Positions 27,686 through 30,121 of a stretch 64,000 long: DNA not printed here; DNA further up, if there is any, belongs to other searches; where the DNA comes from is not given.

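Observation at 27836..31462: SF2 helicase fused to four tandem ~69-aa repeats of unknown family, with three orphan genes, between rpoB and trmD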

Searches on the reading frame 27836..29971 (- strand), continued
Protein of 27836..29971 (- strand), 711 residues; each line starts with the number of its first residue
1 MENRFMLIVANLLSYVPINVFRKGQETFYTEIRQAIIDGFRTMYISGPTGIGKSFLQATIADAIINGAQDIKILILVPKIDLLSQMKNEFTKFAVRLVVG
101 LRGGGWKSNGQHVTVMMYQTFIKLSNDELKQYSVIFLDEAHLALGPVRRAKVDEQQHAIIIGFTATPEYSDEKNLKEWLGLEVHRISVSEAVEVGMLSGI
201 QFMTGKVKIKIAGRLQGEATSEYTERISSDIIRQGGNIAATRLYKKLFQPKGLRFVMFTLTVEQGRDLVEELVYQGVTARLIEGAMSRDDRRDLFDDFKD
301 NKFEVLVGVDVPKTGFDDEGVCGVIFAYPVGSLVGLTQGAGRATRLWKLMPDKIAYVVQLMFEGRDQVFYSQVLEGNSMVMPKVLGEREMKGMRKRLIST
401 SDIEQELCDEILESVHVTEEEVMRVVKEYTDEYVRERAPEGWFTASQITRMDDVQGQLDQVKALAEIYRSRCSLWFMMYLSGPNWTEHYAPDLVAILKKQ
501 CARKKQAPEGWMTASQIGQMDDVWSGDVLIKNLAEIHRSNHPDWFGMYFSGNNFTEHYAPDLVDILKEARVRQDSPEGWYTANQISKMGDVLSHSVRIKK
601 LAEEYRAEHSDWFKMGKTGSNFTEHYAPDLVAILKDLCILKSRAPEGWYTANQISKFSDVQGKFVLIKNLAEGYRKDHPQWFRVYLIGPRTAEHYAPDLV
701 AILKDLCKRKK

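Call 23: search_protein_families(library=pfam, proteins=[P0017, P0016, P0013, P0018, P0027, P0020, P0015], max_evalue=0.1)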
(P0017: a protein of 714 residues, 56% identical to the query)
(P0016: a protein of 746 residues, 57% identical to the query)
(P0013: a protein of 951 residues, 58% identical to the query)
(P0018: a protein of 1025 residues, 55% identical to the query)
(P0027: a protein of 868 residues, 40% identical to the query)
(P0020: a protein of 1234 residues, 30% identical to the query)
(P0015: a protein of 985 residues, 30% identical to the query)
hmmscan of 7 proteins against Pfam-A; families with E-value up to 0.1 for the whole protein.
P0017 (714 aa): 10 families
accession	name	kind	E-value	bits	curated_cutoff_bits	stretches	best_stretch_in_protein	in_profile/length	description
PF14882.11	INT_rpt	-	1.5e-36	124.9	26.5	5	569-619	1-55/55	Integrase repeat unit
PF04851.21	ResIII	-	1.1e-21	77.9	22.5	1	22-167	5-163/164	Type III restriction enzyme, res subunit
PF00270.35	DEAD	-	1.4e-12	48.1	26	1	37-169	12-162/167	DEAD/DEAH box helicase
PF00271.37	Helicase_C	-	3.8e-12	46.9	23.5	1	242-345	6-109/110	Helicase conserved C-terminal domain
PF18766.7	SWI2_SNF2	-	6.9e-09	36.1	26.7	1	48-223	26-212/221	SWI2/SNF2 ATPase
PF12518.13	DUF3721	-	0.00059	20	27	0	661-675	1-15/33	Protein of unknown function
PF09848.15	SLFN-g3_helicase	-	0.0025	17.6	24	1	43-155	4-104/354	Schlafen group 3, DNA/RNA helicase domain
PF13401.12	AAA_22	-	0.022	15.5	27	0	42-145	7-98/130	AAA domain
PF13211.12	DUF4019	-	0.03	15.2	26.5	0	652-701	22-71/104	Protein of unknown function (DUF4019)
PF00004.35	AAA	-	0.088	13.7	21.2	0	43-148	1-75/131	ATPase family associated with various cellular activities (AAA)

P0016 (746 aa): 14 families
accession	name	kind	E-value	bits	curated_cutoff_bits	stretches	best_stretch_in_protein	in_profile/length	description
PF14882.11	INT_rpt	-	4.9e-39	132.8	26.5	5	648-695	1-52/55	Integrase repeat unit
PF04851.21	ResIII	-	1e-21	78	22.5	1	22-167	5-163/164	Type III restriction enzyme, res subunit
PF00271.37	Helicase_C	-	6.1e-14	52.6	23.5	1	242-345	6-109/110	Helicase conserved C-terminal domain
PF00270.35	DEAD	-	7.2e-14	52.3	26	1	37-171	12-164/167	DEAD/DEAH box helicase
PF18766.7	SWI2_SNF2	-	3.9e-07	30.4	26.7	1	48-214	26-203/221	SWI2/SNF2 ATPase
PF24026.1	DUF7337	-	0.00026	21.4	30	0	622-637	44-59/61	Family of unknown function (DUF7337)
PF09848.15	SLFN-g3_helicase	-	0.0014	18.4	24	1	43-154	4-104/354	Schlafen group 3, DNA/RNA helicase domain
PF11181.13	YflT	-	0.0016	19.4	26.2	0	684-704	5-25/99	Heat induced stress protein YflT domain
PF11848.13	DUF3368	-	0.0049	17.2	27.3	0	501-516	17-32/46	Domain of unknown function (DUF3368)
PF06252.17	GemA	-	0.0055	18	27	0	491-530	14-53/119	Bacteriophage Mu, GemA protein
PF13401.12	AAA_22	-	0.015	16.1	27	1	42-144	7-97/130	AAA domain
PF00004.35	AAA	-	0.023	15.6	21.2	1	43-151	1-78/131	ATPase family associated with various cellular activities (AAA)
PF02811.25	PHP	-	0.084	13.6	26.4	0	266-499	19-159/164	PHP domain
PF00563.25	EAL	-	0.1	12.4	31.3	0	623-647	129-153/236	EAL domain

P0013 (951 aa): 9 families
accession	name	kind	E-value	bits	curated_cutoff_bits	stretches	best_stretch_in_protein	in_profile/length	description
PF04851.21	ResIII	-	1.5e-21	77.4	22.5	1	22-165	5-161/164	Type III restriction enzyme, res subunit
PF00271.37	Helicase_C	-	2.7e-15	57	23.5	1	242-345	6-109/110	Helicase conserved C-terminal domain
PF00270.35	DEAD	-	1.7e-13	51.1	26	1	31-170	6-163/167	DEAD/DEAH box helicase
PF18766.7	SWI2_SNF2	-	3.3e-09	37.2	26.7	1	41-226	19-215/221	SWI2/SNF2 ATPase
PF09848.15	SLFN-g3_helicase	-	0.014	15.1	24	1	43-154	4-104/354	Schlafen group 3, DNA/RNA helicase domain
PF13401.12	AAA_22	-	0.023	15.5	27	1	42-144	7-97/130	AAA domain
PF13191.12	AAA_16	-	0.034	15.1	32.6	1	30-141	13-143/167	AAA ATPase domain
PF00004.35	AAA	-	0.037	14.9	21.2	0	43-152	1-79/131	ATPase family associated with various cellular activities (AAA)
PF24454.1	DUF7570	-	0.047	14.2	27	0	25-73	19-67/94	Family of unknown function (DUF7570)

P0018 (1025 aa): 12 families
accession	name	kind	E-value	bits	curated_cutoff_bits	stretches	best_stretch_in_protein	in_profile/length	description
PF04851.21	ResIII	-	2.1e-23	83.5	22.5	1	20-167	3-162/164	Type III restriction enzyme, res subunit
PF00270.35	DEAD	-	7.9e-14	52.2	26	1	35-171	10-163/167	DEAD/DEAH box helicase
PF00271.37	Helicase_C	-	4.2e-13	50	23.5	1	248-346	11-109/110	Helicase conserved C-terminal domain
PF18766.7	SWI2_SNF2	-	1.6e-08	34.9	26.7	1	40-219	18-207/221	SWI2/SNF2 ATPase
PF19818.4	DUF6301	-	8.8e-05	23.1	27.2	0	715-752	12-47/137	Family of unknown function (DUF6301)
PF13589.12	HATPase_c_3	-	0.00016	22.1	25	0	468-521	66-117/137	Histidine kinase-, DNA gyrase B-, and HSP90-like ATPase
PF00176.29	SNF2-rel_dom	-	0.018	14.6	24.9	0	72-142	53-136/290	SNF2-related domain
PF13443.12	HTH_26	-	0.021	15.5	22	0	444-507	2-52/63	Cro/C1-type HTH DNA-binding domain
PF09848.15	SLFN-g3_helicase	-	0.027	14.2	24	1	42-148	3-96/354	Schlafen group 3, DNA/RNA helicase domain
PF13401.12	AAA_22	-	0.032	15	27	0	41-147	6-99/130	AAA domain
PF16582.11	TPP_enzyme_M_2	-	0.052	13.7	30.1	0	484-517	42-75/208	Middle domain of thiamine pyrophosphate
PF00004.35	AAA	-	0.094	13.6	21.2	0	43-148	1-74/131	ATPase family associated with various cellular activities (AAA)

P0027 (868 aa): 8 families
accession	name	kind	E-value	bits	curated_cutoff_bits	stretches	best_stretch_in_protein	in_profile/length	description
PF04851.21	ResIII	-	8.5e-19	68.5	22.5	1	20-165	3-160/164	Type III restriction enzyme, res subunit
PF00271.37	Helicase_C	-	7.9e-11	42.6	23.5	1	267-346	26-109/110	Helicase conserved C-terminal domain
PF00270.35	DEAD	-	9.3e-10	38.9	26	1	31-168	10-161/167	DEAD/DEAH box helicase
PF18766.7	SWI2_SNF2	-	7.6e-06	26.2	26.7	1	48-213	26-201/221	SWI2/SNF2 ATPase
PF13499.12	EF-hand_7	-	3.7e-05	24.4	30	0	806-827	12-35/67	EF-hand domain pair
PF05498.16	RALF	-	0.0012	20.3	22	0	591-623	17-50/65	Rapid ALkalinization Factor (RALF)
PF02562.22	PhoH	-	0.034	14.1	27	1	28-77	12-56/205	PhoH-like protein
PF17361.7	DUF5387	-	0.053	13.8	27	0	640-673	120-153/222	Family of unknown function (DUF5387)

P0020 (1234 aa): 8 families
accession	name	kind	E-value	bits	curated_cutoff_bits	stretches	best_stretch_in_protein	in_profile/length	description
PF04851.21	ResIII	-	1.3e-27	97.2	22.5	1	120-266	3-163/164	Type III restriction enzyme, res subunit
PF00270.35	DEAD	-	4.6e-15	56.2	26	1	145-266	19-161/167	DEAD/DEAH box helicase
PF00271.37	Helicase_C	-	1.3e-10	42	23.5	1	346-441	14-109/110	Helicase conserved C-terminal domain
PF18766.7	SWI2_SNF2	-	2.1e-10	41.1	26.7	1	140-307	18-197/221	SWI2/SNF2 ATPase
PF00176.29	SNF2-rel_dom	-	2.3e-07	30.7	24.9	1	119-279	52-177/290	SNF2-related domain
PF09848.15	SLFN-g3_helicase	-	0.00016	21.5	24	1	149-258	10-108/354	Schlafen group 3, DNA/RNA helicase domain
PF07652.20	Flavi_DEAD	-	0.00094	19.6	21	1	149-239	13-105/148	Flavivirus DEAD domain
PF13551.12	HTH_29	-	0.039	14.5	28.1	0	815-867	10-62/64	Winged helix-turn helix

P0015 (985 aa): 8 families
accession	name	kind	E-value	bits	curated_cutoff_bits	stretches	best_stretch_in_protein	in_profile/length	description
PF04851.21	ResIII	-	2.6e-23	83.1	22.5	1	103-246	4-163/164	Type III restriction enzyme, res subunit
PF00271.37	Helicase_C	-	1.8e-10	41.5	23.5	1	321-429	7-109/110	Helicase conserved C-terminal domain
PF00270.35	DEAD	-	5.5e-10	39.7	26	1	124-248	16-162/167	DEAD/DEAH box helicase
PF13551.12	HTH_29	-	7.1e-07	29.7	28.1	0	593-643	10-61/64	Winged helix-turn helix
PF18766.7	SWI2_SNF2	-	1.2e-06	28.8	26.7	1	107-291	2-201/221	SWI2/SNF2 ATPase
PF03481.19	Sua5_C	-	0.03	15.3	22.9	0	622-654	20-50/136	Threonylcarbamoyl-AMP synthase, C-terminal domain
PF18472.7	HP1451_C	-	0.03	14.8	25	0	612-633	36-57/67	HP1451 C-terminal domain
PF11943.13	DUF3460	-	0.092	13.5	25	0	745-762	6-23/58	Protein of unknown function (DUF3460)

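Call 36: find_related_loci(query=A3, collection=genome_contigs, flank=6000)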
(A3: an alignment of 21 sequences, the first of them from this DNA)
Query A3 (711 aa) in genome_contigs; peptide patterns used: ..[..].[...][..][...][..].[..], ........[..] (x = any residue, [..] = any of these).
35 stretches matched a pattern; 7 encode a relative of the query (tblastn E <= 1e-3); 5 distinct loci.
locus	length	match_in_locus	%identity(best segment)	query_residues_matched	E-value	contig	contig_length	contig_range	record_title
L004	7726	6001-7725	85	1-711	0e+0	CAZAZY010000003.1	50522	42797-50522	MAG TPA_asm: uncultured Candidatus Saccharibacteria bacterium isolate SRP319275_co3_64 genome assembly, contig: NODE_867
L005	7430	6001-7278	56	1-425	7e-149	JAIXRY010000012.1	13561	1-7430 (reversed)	MAG: bacterium isolate C4_MAG_00080 pond_C4_MAG_00080_000000000005, whole genome shotgun sequence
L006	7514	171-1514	54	1-450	3e-149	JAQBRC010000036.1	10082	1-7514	MAG: Candidatus Nomurabacteria bacterium isolate RYN_389 scaffold_1918981, whole genome shotgun sequence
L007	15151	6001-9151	40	1-428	2e-97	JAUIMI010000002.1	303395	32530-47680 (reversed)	MAG: bacterium isolate Co_bin.90 NODE_348_length_303395_cov_2.222496, whole genome shotgun sequence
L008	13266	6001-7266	57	5-426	2e-152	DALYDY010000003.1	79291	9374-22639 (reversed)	MAG TPA_asm: Candidatus Paceibacterota bacterium isolate CTOTU14240 NODE_48_length_79291_cov_7.207267, whole genome shot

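Call 52: search_dna_similar(query=window:27836-29971:-, collection=phages, mode=protein, max_rows=15)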
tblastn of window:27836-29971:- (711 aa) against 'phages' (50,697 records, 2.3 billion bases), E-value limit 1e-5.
Records with a match: 661; places in all: 661; records where one place covers at least 80% of the query: 0.
Best place of each record, by identity: <60% 661.
By first word of the organism name: Escherichia 212; Klebsiella 98; Acinetobacter 60; Enterobacter 53; Aeromonas 31; Streptococcus 21; Citrobacter 19; Cronobacter 19; Shigella 17; Lactobacillus 12; and 39 more.
By host as written in the record: Escherichia coli 80; - 57; Klebsiella pneumoniae 24; Acinetobacter baumannii 16; Enterobacter cloacae 15; Escherichia coli O157:H7 13; Escherichia coli LF82 13; Aeromonas salmonicida 10; and 243 more.
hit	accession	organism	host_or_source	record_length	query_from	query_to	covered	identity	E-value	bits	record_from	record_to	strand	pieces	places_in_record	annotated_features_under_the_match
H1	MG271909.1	Synechococcus phage S-LBS1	Synechococcus sp. TCC793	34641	21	437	59%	24.1%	6e-9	66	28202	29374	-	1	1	superfamily II DNA or RNA helicase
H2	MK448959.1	Streptococcus phage Javan488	Streptococcus pyogenes M1_GAS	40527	21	429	58%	22.4%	3e-6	57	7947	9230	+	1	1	DNA helicase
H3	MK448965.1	Streptococcus phage Javan506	Streptococcus pyogenes MGAS2096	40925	21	429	58%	22.4%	3e-6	57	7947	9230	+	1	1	DNA helicase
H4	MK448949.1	Streptococcus phage Javan460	Streptococcus pyogenes ERR111889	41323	21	429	58%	22.4%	3e-6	57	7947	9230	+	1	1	DNA helicase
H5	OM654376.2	Paracoccus phage vB_PmaP_KLEP18-1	Paracoccus marcusii strain KR4M-18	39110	21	345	46%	27.5%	3e-10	70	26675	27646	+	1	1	helicase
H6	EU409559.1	Lactobacillus phage JCL1032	Lactobacillus delbrueckii subsp. lactis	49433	25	358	47%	26.5%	3e-9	67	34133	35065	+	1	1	putative DNA helicase | putative NTP-binding protein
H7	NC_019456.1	Lactobacillus phage JCL1032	Lactobacillus delbrueckii subsp. lactis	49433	25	358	47%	26.5%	3e-9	67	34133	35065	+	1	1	DNA helicase | Sak4-like ssDNA annealing protein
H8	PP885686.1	Tunturiibacter phage Tunturi_3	Tunturiibacter psychrotolerans X5P2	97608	16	386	52%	23.6%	4e-7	60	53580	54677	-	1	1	DNA helicase | hypothetical protein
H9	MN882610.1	Enterobacter phage vB_EclM_CIP9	Enterobacter cloacae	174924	33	357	46%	26.9%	3e-8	64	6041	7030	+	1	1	uvsW: RNA-DNA and DNA-DNA helicase, ATPase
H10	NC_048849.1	Enterobacter phage vB_EclM_CIP9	Enterobacter cloacae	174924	33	357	46%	26.9%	3e-8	64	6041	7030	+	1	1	uvsW: DNA helicase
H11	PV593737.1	Enterobacter phage vB_ECC_MY742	Enterobacter hormaechei ST 742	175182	33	357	46%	26.9%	3e-8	64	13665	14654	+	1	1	DNA helicase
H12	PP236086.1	Enterobacter phage ZX14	Enterobacter cloacae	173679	33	357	46%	26.9%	4e-8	63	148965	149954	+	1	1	RNA-DNA and DNA-DNA helicase ATPase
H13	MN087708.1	Enterobacter phage vB_EhoM-IME523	Enterobacter hormaechei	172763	33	357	46%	26.9%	4e-8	63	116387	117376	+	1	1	ResIII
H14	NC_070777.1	Enterobacter phage vB_EhoM-IME523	Enterobacter hormaechei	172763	33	357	46%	26.9%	4e-8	63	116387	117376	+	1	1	ResIII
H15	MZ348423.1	Kosakonia phage 305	Kosakonia cowanii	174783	33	357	46%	26.9%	4e-8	63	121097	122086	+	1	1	DNA helicase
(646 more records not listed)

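Call 54: predict_structure(alignment_id=A3)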
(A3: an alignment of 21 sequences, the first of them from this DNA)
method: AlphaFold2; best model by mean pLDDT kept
length: 711 residues; sequences in the alignment: 21
mean_pLDDT: 84.8   pTM: 0.60
mean pLDDT of the five models: 84.8, 83.2, 83.0, 82.1, 81.2
residues with pLDDT >= 90: 286; 70-90: 355; 50-70: 62; < 50: 8
segments of 3 or more residues with pLDDT < 50: 312-315, 571-573
pLDDT, mean of each block of 10 residues (from residue 1): 91 89 88 96 90 91 90 90 83 88 84 91 90 92 81 89 80 78 92 92 94 81 90 94 94 93 95 96 82 87 87 62 93 82 87 94 87 91 89 92 83 92 89 70 88 75 79 74 72 86 71 82 67 85 79 75 80 63 80 78 87 72 81 80 79 91 87 90 77 91 89 48
secondary structure, 60 per line:
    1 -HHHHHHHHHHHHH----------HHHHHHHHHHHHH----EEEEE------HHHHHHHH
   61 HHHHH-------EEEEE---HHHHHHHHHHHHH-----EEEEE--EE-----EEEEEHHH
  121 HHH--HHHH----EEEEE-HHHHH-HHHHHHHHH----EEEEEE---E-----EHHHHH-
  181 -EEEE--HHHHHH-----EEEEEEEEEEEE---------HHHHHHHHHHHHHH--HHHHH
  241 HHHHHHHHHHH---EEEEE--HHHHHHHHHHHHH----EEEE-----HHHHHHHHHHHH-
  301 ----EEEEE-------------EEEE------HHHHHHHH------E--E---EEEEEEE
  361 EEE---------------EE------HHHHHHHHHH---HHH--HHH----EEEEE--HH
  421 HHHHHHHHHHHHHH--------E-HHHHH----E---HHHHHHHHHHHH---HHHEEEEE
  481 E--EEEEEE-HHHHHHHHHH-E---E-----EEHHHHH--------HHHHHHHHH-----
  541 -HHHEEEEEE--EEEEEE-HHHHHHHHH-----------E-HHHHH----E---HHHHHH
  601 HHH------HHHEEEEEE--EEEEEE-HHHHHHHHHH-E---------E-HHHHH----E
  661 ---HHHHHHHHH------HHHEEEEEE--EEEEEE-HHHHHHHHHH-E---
elements in order (helices of 4 or more, strands of 3 or more residues): H2-14 H25-37 E42-46 H53-65 E73-77 H81-93 E99-103 E113-117 H118-123 H126-129 E134-138 H140-144 H146-154 E159-164 H175-179 E182-185 H188-193 E199-210 H220-233 H236-251 E255-259 H262-274 E279-282 H288-299 E305-309 E323-326 H333-340 E354-363 H387-396 E412-416 H419-434 H445-449 H458-469 E476-481 E484-489 H491-500 H514-518 H527-535 E545-550 E553-558 H560-568 H582-586 H595-603 E613-618 E621-626 H628-637 H651-655 H664-672 E682-687 E690-695 H697-706

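Call 67: find_encoding_contigs(protein=P0006, flank=7000, max_places=2)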
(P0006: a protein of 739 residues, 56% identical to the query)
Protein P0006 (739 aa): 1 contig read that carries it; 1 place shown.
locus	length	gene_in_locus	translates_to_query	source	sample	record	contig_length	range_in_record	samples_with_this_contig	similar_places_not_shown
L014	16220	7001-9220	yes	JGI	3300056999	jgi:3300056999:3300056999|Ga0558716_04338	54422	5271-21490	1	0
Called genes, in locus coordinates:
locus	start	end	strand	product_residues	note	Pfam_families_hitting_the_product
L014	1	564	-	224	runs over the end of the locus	PF19986:DUF6422 (faint)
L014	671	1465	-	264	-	-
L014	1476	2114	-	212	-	PF04542:Sigma70_r2, PF08281:Sigma70_r4_2, PF04545:Sigma70_r4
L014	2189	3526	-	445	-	PF00270:DEAD, PF04851:ResIII, PF00271:Helicase_C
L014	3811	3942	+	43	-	-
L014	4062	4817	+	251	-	-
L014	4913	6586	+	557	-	PF05970:PIF1, PF13245:AAA_19, PF13401:AAA_22, PF13604:AAA_30, PF21530:Pif1_2B_dom (weak), PF14493:HTH_40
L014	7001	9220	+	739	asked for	PF00270:DEAD, PF04851:ResIII, PF18766:SWI2_SNF2, PF00271:Helicase_C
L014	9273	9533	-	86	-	PF01713:Smr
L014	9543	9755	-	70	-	PF03831:YjdM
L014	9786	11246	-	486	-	PF00005:ABC_tran, PF02463:SMC_N (faint), PF03193:RsgA_GTPase (faint), PF13191:AAA_16 (faint), PF13555:AAA_29 (faint), PF20720:nSTAND3 (faint), PF13304:AAA_21 (weak), PF00005:ABC_tran, +2 more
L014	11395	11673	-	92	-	PF01541:GIY-YIG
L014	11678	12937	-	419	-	PF00070:Pyr_redox (faint), PF00890:FAD_binding_2, PF01134:GIDA (faint), PF01262:AlaDh_PNT_C (weak), PF03486:HI0933_like, PF07992:Pyr_redox_2, PF12831:FAD_oxidored, PF22780:HI0933_like_1st, +3 more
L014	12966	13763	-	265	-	PF03372:Exo_endo_phos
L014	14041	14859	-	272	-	PF00487:FA_desaturase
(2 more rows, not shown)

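Call 68: find_encoding_contigs(protein=P0009, flank=7000, max_places=2)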
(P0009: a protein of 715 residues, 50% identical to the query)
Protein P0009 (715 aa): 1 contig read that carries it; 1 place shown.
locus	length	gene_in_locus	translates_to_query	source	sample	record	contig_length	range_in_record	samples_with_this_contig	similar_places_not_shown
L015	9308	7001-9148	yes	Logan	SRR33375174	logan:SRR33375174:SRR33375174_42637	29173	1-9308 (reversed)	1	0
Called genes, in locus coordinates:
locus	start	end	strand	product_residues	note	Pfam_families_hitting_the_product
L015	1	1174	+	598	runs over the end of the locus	PF08439:Peptidase_M3_N, PF01432:Peptidase_M3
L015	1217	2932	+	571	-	PF03485:Arg_tRNA_synt_N, PF00750:tRNA-synt_1d, PF05746:DALR_1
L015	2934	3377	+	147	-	PF03652:RuvX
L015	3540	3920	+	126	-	PF01588:tRNA_bind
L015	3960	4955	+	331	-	-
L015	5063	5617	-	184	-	PF04229:GrpB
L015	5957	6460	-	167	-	-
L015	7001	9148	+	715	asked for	PF04851:ResIII, PF18766:SWI2_SNF2 (weak), PF00270:DEAD, PF00271:Helicase_C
